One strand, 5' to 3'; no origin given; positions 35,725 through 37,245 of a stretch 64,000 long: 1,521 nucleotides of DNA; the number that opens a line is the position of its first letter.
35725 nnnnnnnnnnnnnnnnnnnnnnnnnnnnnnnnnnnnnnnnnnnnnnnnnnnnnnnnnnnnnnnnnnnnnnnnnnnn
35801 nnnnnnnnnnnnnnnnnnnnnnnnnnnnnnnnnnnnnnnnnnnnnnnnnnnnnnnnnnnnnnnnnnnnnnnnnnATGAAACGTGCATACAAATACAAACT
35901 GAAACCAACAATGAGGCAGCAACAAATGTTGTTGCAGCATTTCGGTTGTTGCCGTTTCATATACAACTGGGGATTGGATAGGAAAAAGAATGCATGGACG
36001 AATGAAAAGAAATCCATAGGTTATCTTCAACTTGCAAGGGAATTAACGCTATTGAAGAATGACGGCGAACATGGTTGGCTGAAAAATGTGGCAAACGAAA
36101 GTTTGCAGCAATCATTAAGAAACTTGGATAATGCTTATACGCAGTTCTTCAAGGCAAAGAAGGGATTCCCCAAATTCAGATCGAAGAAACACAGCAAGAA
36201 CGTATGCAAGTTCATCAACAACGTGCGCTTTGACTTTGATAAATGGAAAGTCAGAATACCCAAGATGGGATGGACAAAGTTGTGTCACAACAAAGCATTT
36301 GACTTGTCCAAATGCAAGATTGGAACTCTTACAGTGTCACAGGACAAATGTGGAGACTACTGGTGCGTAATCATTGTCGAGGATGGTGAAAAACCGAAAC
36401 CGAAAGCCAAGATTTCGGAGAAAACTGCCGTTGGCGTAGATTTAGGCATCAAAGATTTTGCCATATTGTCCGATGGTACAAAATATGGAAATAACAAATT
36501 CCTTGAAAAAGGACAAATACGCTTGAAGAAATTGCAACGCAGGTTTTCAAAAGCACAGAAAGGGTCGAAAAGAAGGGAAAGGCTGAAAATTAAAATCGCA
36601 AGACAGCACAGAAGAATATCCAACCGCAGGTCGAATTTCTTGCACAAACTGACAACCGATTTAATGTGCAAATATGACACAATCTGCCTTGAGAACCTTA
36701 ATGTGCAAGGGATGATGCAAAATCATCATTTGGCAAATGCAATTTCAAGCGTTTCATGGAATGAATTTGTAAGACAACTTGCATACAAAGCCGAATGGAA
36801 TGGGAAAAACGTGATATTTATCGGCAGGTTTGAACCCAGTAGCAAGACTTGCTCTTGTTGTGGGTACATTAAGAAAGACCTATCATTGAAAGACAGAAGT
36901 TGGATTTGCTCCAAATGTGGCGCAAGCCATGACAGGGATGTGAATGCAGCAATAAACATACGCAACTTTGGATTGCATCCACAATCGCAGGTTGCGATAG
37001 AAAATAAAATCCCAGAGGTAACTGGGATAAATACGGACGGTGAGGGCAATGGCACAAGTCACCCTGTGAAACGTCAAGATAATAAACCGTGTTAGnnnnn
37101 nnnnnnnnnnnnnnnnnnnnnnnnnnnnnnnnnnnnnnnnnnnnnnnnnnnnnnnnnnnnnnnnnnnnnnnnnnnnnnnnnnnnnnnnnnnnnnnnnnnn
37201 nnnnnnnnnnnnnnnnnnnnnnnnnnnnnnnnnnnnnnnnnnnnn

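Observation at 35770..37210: Solo TnpB (IS200/IS605 family) with a predicted omega-RNA inside a phage-like genome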

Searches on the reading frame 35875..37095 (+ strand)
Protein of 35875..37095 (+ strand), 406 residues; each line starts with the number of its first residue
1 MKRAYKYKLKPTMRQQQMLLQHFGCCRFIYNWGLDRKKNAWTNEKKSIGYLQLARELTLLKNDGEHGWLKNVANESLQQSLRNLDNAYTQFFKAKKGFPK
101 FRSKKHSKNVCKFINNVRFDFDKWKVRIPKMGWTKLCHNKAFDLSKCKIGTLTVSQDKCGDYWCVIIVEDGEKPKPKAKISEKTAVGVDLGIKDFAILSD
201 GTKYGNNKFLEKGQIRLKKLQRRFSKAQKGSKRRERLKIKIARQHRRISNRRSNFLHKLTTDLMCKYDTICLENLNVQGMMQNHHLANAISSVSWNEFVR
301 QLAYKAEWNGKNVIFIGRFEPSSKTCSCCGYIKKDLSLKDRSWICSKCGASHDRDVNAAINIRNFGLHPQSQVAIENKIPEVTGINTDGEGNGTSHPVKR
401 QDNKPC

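Call 3: search_protein_families(library=pfam, proteins=[window:35875-37095:+], max_evalue=0.01)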
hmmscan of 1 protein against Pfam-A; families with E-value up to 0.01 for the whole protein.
window:35875-37095:+ (406 aa): 3 families
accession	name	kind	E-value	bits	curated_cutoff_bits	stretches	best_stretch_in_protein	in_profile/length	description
PF01385.25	OrfB_IS605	-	3e-26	92.4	30.5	1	173-283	6-119/120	Probable transposase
PF07282.18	Cas12f1-like_TNB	-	3.8e-25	88.3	26.3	1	295-362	1-60/60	Cas12f1-like, TNB domain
PF12323.14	HTH_OrfB_IS605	-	1.3e-17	63.5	21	1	1-46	1-47/47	Helix-turn-helix domain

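Call 4: search_protein_families(library=ncbifam, proteins=[window:35875-37095:+], max_evalue=0.01)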
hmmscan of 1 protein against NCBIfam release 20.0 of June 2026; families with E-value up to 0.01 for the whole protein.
window:35875-37095:+ (406 aa): 6 families
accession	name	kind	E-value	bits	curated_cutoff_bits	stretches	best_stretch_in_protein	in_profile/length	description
NF038281.1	IS200_TnpB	exception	8.1e-115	383.8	425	1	3-366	2-359/360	IS200/IS605 family element RNA-guided endonuclease TnpB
NF040570.1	guided_TnpB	subfamily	1.1e-99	334.4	100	1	5-364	1-388/389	RNA-guided endonuclease TnpB family protein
NF038280.1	IS607_TnpB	exception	2e-68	231.3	350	1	3-385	4-410/431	IS607 family element RNA-guided endonuclease TnpB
NF038192.1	V_cas_c2c8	exception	3.7e-19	69.2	350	1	67-281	145-383/457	type V CRISPR-associated protein C2c8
NF049972.1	CRISPR_Cas12f2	exception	3e-15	56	450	1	176-367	319-520/524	type V CRISPR-associated effector Cas12f2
TIGR01766.2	TIGR01766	domain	4.7e-12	46.2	32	1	250-317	3-77/82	IS200/IS605 family accessory protein TnpB-related protein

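Call 8: search_dna_similar(query=window:35875-37095:+, collection=phages, mode=protein, max_rows=30)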
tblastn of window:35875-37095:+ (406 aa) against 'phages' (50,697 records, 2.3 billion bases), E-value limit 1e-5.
Records with a match: 431; places in all: 664; records where one place covers at least 80% of the query: 388.
Best place of each record, by identity: <60% 431.
By first word of the organism name: Staphylococcus 98; Mycobacterium 44; Lactobacillus 23; Helicobacter 23; Bacteriophage 21; Bacillus 20; Streptococcus 18; Prevotella 15; Campylobacter 11; Ralstonia 11; and 49 more.
By host as written in the record: - 52; Staphylococcus aureus 31; Mycobacterium smegmatis mc2 155 29; Prevotella sp. 15; Helicobacter pylori 15; Lactobacillus plantarum 10; Streptococcus thermophilus 8; Mycobacterium smegmatis mc#155 8; and 148 more.
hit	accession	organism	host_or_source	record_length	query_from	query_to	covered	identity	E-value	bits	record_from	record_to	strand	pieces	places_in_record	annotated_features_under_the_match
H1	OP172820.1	Parabacteroides phage PF672P2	Parabacteroides faecis DA672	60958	1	391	96%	41.3%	5e-86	291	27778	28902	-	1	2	hypothetical protein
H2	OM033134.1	Aeromonas phage phiA009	Aeromonas sp.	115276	3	367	90%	43.1%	1e-81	278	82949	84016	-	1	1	transposase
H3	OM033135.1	Aeromonas phage phiA019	Aeromonas sp.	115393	3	367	90%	43.1%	1e-81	278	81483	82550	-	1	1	transposase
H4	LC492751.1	Staphylococcus phage KSAP7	Staphylococcus aureus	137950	6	389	95%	40.2%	2e-57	208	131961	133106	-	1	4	putative transposase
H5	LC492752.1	Staphylococcus phage KSAP11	Staphylococcus aureus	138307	6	389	95%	40.2%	2e-57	208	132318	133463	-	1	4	putative transposase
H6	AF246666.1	Phage Gifsy-1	Salmonella typhimurium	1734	1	401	99%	38.5%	3e-86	278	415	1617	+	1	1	Peyer's patch-specific virulence factor GipA | GfoZ | repeat_region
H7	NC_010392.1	Phage Gifsy-1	Salmonella typhimurium LT2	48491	1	401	99%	38.5%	2e-81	278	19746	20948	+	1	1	transposase | bacteriophage head-tail assembly protein; Lambda gpZ homolog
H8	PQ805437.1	Klebsiella phage RSU-F4K5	Klebsiella michiganensis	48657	1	367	90%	42.0%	9e-79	270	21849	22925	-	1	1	transposase/putative RNA-guided endonuclease | hypothetical protein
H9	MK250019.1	Prevotella phage Lak-A2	Prevotella sp.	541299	1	404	100%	37.4%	9e-73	253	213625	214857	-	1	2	record has no annotation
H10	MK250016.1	Prevotella phage Lak-A1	Prevotella sp.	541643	1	404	100%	37.4%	9e-73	253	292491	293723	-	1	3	record has no annotation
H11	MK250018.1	Prevotella phage Lak-A1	Prevotella sp.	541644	1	404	100%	37.4%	9e-73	253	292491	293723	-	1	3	record has no annotation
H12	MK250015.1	Prevotella phage Lak-A1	Prevotella sp.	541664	1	404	100%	37.4%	9e-73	253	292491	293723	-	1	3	record has no annotation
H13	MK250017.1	Prevotella phage Lak-A1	Prevotella sp.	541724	1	404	100%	37.4%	9e-73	253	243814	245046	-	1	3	record has no annotation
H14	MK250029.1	Prevotella phage Lak-C1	Prevotella sp.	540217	1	404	100%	37.4%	9e-73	253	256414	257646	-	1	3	record has no annotation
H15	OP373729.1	Klebsiella phage vB_Kpn_ZCKp20p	Klebsiella pneumoniae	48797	1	367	90%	40.9%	2e-81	278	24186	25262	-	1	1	RNA-guided endonuclease TnpB family protein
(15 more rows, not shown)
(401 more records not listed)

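Call 9: find_related_loci(query=window:35875-37095:+, collection=viral_contigs, flank=5000)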
Query window:35875-37095:+ (406 aa) in viral_contigs; peptide patterns used: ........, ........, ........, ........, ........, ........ (x = any residue, [..] = any of these).
7 stretches matched a pattern; 1 encode a relative of the query (tblastn E <= 1e-3); 1 distinct loci.
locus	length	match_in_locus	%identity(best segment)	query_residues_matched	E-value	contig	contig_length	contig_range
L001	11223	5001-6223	67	1-404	8e-180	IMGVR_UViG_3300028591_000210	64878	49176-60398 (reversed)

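Call 10: find_homologous_proteins(query=window:35875-37095:+, max_evalue=1e-30)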
Query window:35875-37095:+ (406 aa): 7455 proteins with E <= 1e-30 among 8000 candidates; the best 120 are listed.
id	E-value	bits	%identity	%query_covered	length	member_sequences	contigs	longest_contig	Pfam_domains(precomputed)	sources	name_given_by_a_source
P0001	5.1e-260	880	92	100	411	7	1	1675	PF12323.15,PF01385.26,PF07282.19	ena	-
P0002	5.5e-255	864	90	100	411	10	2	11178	PF12323.15,PF01385.26,PF07282.19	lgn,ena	-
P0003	2.9e-254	861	90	100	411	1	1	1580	PF12323.15,PF01385.26,PF07282.19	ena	-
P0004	5.5e-254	860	90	100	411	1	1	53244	PF12323.15,PF01385.26,PF07282.19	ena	-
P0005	9.3e-254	860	89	100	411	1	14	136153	PF12323.15,PF01385.26,PF07282.19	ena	-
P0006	9.6e-254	859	89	100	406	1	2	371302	PF12323.15,PF01385.26,PF07282.19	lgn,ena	-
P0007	2.5e-253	858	89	100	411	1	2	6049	PF12323.15,PF01385.26,PF07282.19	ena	-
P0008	7.4e-252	853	89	100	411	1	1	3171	PF12323.15,PF01385.26,PF07282.19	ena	-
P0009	1.7e-250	849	88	100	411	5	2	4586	PF12323.15,PF01385.26,PF07282.19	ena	-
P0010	3.5e-250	848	88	100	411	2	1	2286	PF12323.15,PF01385.26,PF07282.19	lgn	-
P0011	2.1e-248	842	88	100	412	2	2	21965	PF12323.15,PF01385.26,PF07282.19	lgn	-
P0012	2.3e-248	842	88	100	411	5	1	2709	PF12323.15,PF01385.26,PF07282.19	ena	-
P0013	2.5e-248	842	88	100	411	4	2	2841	PF12323.15,PF01385.26,PF07282.19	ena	-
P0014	5.6e-248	840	87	100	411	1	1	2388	PF12323.15,PF01385.26,PF07282.19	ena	-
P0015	1.1e-247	839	87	100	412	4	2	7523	PF12323.15,PF01385.26,PF07282.19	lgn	-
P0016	4.1e-247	838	87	100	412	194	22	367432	PF12323.15,PF01385.26,PF07282.19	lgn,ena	-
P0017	1.0e-245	833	86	100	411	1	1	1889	PF12323.15,PF01385.26,PF07282.19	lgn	-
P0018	2.7e-244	828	86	100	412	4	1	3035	PF12323.15,PF01385.26,PF07282.19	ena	-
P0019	4.0e-244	828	86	100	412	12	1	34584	PF12323.15,PF01385.26,PF07282.19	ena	-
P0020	4.1e-244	828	86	100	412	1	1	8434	PF12323.15,PF01385.26,PF07282.19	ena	-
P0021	8.9e-244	827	86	100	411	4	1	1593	PF12323.15,PF01385.26,PF07282.19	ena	-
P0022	9.0e-244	827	85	100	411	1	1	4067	PF12323.15,PF01385.26,PF07282.19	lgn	-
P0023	5.2e-243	824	85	100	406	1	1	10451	PF12323.15,PF01385.26,PF07282.19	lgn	-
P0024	2.5e-242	822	85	100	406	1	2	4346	PF12323.15,PF01385.26,PF07282.19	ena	-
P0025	1.1e-241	820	85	100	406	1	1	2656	PF12323.15,PF01385.26,PF07282.19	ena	-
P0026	7.5e-236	801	84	100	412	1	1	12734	PF12323.15,PF01385.26,PF07282.19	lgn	-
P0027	4.7e-229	778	81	100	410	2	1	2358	PF12323.15,PF01385.26,PF07282.19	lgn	-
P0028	3.8e-222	755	82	100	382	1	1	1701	PF12323.15,PF01385.26,PF07282.19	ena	-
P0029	2.2e-212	723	88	85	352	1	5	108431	PF01385.26,PF07282.19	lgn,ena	-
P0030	4.5e-203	693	78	91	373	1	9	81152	PF12323.15,PF01385.26,PF07282.19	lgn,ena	-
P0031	1.6e-198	678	75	96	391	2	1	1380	PF12323.15,PF01385.26,PF07282.19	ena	-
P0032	1.8e-189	648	70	96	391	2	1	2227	PF12323.15,PF01385.26,PF07282.19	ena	-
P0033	2.3e-188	644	67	100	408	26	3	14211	PF12323.15,PF01385.26,PF07282.19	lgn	-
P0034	1.3e-187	642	67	100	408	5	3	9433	PF12323.15,PF01385.26,PF07282.19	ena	-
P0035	1.3e-187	642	67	100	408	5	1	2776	PF12323.15,PF01385.26,PF07282.19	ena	-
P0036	7.7e-187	639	66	100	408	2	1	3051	PF12323.15,PF01385.26,PF07282.19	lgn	-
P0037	8.3e-187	639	67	100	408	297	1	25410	PF12323.15,PF01385.26,PF07282.19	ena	-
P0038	1.1e-185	635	65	100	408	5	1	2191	PF12323.15,PF01385.26,PF07282.19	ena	-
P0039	1.7e-185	635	69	94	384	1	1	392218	PF12323.15,PF01385.26,PF07282.19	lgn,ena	-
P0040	2.2e-185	634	68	100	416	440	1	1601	PF12323.15,PF01385.26,PF07282.19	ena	-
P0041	4.6e-185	633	70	96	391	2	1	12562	PF12323.15,PF01385.26,PF07282.19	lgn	-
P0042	7.2e-184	629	69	94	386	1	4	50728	PF12323.15,PF01385.26,PF07282.19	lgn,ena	-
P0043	2.0e-183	628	69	94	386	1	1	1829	PF12323.15,PF01385.26,PF07282.19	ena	-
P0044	2.5e-183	628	66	100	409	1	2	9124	PF12323.15,PF01385.26,PF07282.19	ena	-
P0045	3.4e-183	627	67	100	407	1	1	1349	PF12323.15,PF01385.26,PF07282.19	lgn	-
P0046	3.5e-183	627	70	94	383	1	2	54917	PF12323.15,PF01385.26,PF07282.19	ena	-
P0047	3.5e-183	627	69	94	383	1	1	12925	PF12323.15,PF01385.26,PF07282.19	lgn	-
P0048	8.0e-183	626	70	94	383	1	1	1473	PF12323.15,PF01385.26,PF07282.19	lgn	-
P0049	8.1e-183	626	69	94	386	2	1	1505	PF12323.15,PF01385.26,PF07282.19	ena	-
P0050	8.3e-183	626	69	94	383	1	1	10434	PF12323.15,PF01385.26,PF07282.19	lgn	-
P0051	9.3e-183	626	69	94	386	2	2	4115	PF12323.15,PF01385.26,PF07282.19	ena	-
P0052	1.1e-182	626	69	94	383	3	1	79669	PF12323.15,PF01385.26,PF07282.19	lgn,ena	-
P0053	1.1e-182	625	69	93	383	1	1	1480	PF12323.15,PF01385.26,PF07282.19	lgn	-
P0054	1.1e-182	625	69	94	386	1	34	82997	PF12323.15,PF01385.26,PF07282.19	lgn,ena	-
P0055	1.2e-182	625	70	94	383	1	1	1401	PF12323.15,PF01385.26,PF07282.19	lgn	-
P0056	1.4e-182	625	69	94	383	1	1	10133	PF12323.15,PF01385.26,PF07282.19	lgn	-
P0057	1.4e-182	625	69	94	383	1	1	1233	PF12323.15,PF01385.26,PF07282.19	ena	-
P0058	1.5e-182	625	69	94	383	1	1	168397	PF12323.15,PF01385.26,PF07282.19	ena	-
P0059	1.6e-182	625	69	94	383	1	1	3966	PF12323.15,PF01385.26,PF07282.19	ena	-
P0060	2.4e-182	624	69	94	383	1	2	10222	PF12323.15,PF01385.26,PF07282.19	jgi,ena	-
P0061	2.7e-182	624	69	94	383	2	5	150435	PF12323.15,PF01385.26,PF07282.19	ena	-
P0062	3.2e-182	624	70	93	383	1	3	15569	PF12323.15,PF01385.26,PF07282.19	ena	-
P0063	4.1e-182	624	70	94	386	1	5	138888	PF12323.15,PF01385.26,PF07282.19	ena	-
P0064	6.3e-182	623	69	94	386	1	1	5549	PF12323.15,PF01385.26,PF07282.19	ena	-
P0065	7.8e-182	623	69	94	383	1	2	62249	PF12323.15,PF01385.26,PF07282.19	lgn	-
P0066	1.5e-181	622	68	94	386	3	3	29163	PF12323.15,PF01385.26,PF07282.19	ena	-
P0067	3.0e-181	621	69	94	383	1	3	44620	PF12323.15,PF01385.26,PF07282.19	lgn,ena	-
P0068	3.4e-181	621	69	94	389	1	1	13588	PF12323.15,PF01385.26,PF07282.19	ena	-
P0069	1.0e-180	619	69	94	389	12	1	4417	PF12323.15,PF01385.26,PF07282.19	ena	-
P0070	1.2e-180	619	68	94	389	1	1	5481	PF12323.15,PF01385.26,PF07282.19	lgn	-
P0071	1.3e-180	619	66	100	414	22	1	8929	PF12323.15,PF01385.26,PF07282.19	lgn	-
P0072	2.0e-180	618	68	94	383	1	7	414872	PF12323.15,PF01385.26,PF07282.19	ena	-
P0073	2.3e-180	618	67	95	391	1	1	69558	PF12323.15,PF01385.26,PF07282.19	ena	-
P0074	2.8e-180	618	69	94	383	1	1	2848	PF12323.15,PF01385.26,PF07282.19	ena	-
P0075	2.9e-180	617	69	94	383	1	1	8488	PF12323.15,PF01385.26,PF07282.19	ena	-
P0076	3.2e-180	617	68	94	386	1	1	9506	PF12323.15,PF01385.26,PF07282.19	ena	-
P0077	4.1e-180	617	66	100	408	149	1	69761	PF12323.15,PF01385.26,PF07282.19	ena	-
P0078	4.8e-180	617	68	94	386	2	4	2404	PF12323.15,PF01385.26,PF07282.19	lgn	-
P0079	5.1e-180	617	68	94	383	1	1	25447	PF12323.15,PF01385.26,PF07282.19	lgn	-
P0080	5.3e-180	617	68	94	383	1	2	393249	PF12323.15,PF01385.26,PF07282.19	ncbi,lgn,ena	-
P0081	6.8e-180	616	68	94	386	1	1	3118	PF12323.15,PF01385.26,PF07282.19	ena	-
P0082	7.2e-180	616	66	100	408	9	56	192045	PF12323.15,PF01385.26,PF07282.19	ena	-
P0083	7.6e-180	616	67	100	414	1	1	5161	PF12323.15,PF01385.26,PF07282.19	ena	-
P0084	1.4e-179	615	69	94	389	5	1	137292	PF12323.15,PF01385.26,PF07282.19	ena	-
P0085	1.7e-179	615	68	94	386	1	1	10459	PF12323.15,PF01385.26,PF07282.19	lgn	-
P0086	1.8e-179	615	67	96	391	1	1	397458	PF12323.15,PF01385.26,PF07282.19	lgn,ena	-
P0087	2.6e-179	614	68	94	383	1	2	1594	PF12323.15,PF01385.26,PF07282.19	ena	-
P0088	2.7e-179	614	68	94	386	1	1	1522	PF12323.15,PF01385.26,PF07282.19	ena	-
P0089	3.7e-179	614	68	94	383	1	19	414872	PF12323.15,PF01385.26,PF07282.19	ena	-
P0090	4.0e-179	614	68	94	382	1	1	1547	PF12323.15,PF01385.26,PF07282.19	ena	-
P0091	4.2e-179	614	69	94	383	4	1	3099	PF12323.15,PF01385.26,PF07282.19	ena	-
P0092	5.6e-179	613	68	94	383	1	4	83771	PF12323.15,PF01385.26,PF07282.19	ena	-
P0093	5.6e-179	613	67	94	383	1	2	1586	PF12323.15,PF01385.26,PF07282.19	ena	-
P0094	1.6e-178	612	68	94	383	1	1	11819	PF12323.15,PF01385.26,PF07282.19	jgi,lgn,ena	-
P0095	2.3e-178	611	68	94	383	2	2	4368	PF12323.15,PF01385.26,PF07282.19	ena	-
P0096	2.4e-178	611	65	99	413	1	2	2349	PF12323.15,PF01385.26,PF07282.19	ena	-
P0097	2.9e-178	611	69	94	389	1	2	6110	PF12323.15,PF01385.26,PF07282.19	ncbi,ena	-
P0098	3.4e-178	611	67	94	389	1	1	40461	PF12323.15,PF01385.26,PF07282.19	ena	-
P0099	4.5e-178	610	70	93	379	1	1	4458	PF12323.15,PF01385.26,PF07282.19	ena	-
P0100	5.4e-178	610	68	94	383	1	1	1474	PF12323.15,PF01385.26,PF07282.19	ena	-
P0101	6.6e-178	610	66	94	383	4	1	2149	PF12323.15,PF01385.26,PF07282.19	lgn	-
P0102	7.5e-178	610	67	94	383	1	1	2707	PF12323.15,PF01385.26,PF07282.19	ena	-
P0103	1.1e-177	609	68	94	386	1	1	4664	PF12323.15,PF01385.26,PF07282.19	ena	-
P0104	1.1e-177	609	68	94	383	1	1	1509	PF12323.15,PF01385.26,PF07282.19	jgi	jgi:putative transposase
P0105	1.2e-177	609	67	94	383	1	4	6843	PF12323.15,PF01385.26,PF07282.19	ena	-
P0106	1.9e-177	608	68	94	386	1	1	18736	PF12323.15,PF01385.26,PF07282.19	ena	-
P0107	2.1e-177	608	68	94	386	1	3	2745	PF12323.15,PF01385.26,PF07282.19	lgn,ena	-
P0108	2.2e-177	608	67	94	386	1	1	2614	PF12323.15,PF01385.26,PF07282.19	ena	-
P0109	2.3e-177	608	66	94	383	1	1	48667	PF12323.15,PF01385.26,PF07282.19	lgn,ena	-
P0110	3.4e-177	607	64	98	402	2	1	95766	PF12323.15,PF01385.26,PF07282.19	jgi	jgi:putative transposase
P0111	3.8e-177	607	68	94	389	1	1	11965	PF12323.15,PF01385.26,PF07282.19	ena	-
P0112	4.3e-177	607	67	94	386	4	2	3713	PF12323.15,PF01385.26,PF07282.19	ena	-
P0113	5.4e-177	607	67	94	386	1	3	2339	PF12323.15,PF01385.26,PF07282.19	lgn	-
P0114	6.4e-177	606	66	95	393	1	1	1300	PF12323.15,PF01385.26,PF07282.19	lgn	-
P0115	6.6e-177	606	65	100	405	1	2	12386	PF12323.15,PF01385.26,PF07282.19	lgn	-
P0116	7.1e-177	606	68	94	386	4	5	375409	PF12323.15,PF01385.26,PF07282.19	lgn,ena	-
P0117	8.4e-177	606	67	94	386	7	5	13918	PF12323.15,PF01385.26,PF07282.19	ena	-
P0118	1.0e-176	606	68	94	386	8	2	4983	PF12323.15,PF01385.26,PF07282.19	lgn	-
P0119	1.1e-176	606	69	94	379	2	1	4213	PF12323.15,PF01385.26,PF07282.19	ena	-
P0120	1.2e-176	606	68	94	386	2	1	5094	PF12323.15,PF01385.26,PF07282.19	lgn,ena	-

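Call 11: find_encoding_contigs(protein=P0016, flank=4000, max_places=8)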
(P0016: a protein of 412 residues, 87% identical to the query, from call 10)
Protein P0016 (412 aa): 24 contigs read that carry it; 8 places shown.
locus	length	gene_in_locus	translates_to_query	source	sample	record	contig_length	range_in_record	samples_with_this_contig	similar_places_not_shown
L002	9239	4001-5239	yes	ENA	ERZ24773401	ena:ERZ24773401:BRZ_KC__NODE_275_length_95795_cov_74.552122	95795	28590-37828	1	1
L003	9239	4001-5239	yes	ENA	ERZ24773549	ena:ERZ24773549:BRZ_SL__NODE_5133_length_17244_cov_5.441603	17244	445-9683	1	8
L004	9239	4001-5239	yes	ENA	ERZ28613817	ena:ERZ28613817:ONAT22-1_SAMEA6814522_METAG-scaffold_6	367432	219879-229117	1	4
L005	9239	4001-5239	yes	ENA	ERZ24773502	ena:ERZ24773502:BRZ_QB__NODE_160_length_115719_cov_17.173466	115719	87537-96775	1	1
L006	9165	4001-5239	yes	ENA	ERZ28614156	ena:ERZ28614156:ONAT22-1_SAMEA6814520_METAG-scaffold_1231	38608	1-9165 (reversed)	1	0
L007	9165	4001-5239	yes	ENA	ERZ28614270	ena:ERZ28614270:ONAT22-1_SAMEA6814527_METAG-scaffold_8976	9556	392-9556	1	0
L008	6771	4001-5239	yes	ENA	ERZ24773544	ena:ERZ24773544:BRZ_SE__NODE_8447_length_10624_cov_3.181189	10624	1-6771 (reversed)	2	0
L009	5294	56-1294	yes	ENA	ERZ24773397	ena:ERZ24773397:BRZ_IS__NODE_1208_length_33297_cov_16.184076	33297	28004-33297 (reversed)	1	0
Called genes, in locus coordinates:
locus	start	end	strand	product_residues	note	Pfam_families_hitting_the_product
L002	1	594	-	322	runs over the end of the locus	PF07603:Lcl_C (weak)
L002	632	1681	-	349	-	-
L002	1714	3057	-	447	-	PF12789:PTR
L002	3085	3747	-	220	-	-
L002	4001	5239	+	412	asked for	PF12323:HTH_OrfB_IS605, PF01385:OrfB_IS605, PF07282:Cas12f1-like_TNB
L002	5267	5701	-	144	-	-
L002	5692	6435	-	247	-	PF00857:Isochorismatase (weak)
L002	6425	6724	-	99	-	-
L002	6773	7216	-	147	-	-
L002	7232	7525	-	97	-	-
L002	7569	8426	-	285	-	PF00149:Metallophos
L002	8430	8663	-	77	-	-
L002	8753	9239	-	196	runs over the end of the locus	PF00574:CLP_protease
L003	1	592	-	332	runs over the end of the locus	-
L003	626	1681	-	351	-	-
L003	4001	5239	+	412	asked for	PF12323:HTH_OrfB_IS605, PF01385:OrfB_IS605, PF07282:Cas12f1-like_TNB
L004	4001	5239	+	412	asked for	PF12323:HTH_OrfB_IS605, PF01385:OrfB_IS605, PF07282:Cas12f1-like_TNB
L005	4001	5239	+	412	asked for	PF12323:HTH_OrfB_IS605, PF01385:OrfB_IS605, PF07282:Cas12f1-like_TNB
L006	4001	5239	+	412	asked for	PF12323:HTH_OrfB_IS605, PF01385:OrfB_IS605, PF07282:Cas12f1-like_TNB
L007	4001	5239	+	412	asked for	PF12323:HTH_OrfB_IS605, PF01385:OrfB_IS605, PF07282:Cas12f1-like_TNB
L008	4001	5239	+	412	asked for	PF12323:HTH_OrfB_IS605, PF01385:OrfB_IS605, PF07282:Cas12f1-like_TNB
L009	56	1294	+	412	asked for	PF12323:HTH_OrfB_IS605, PF01385:OrfB_IS605, PF07282:Cas12f1-like_TNB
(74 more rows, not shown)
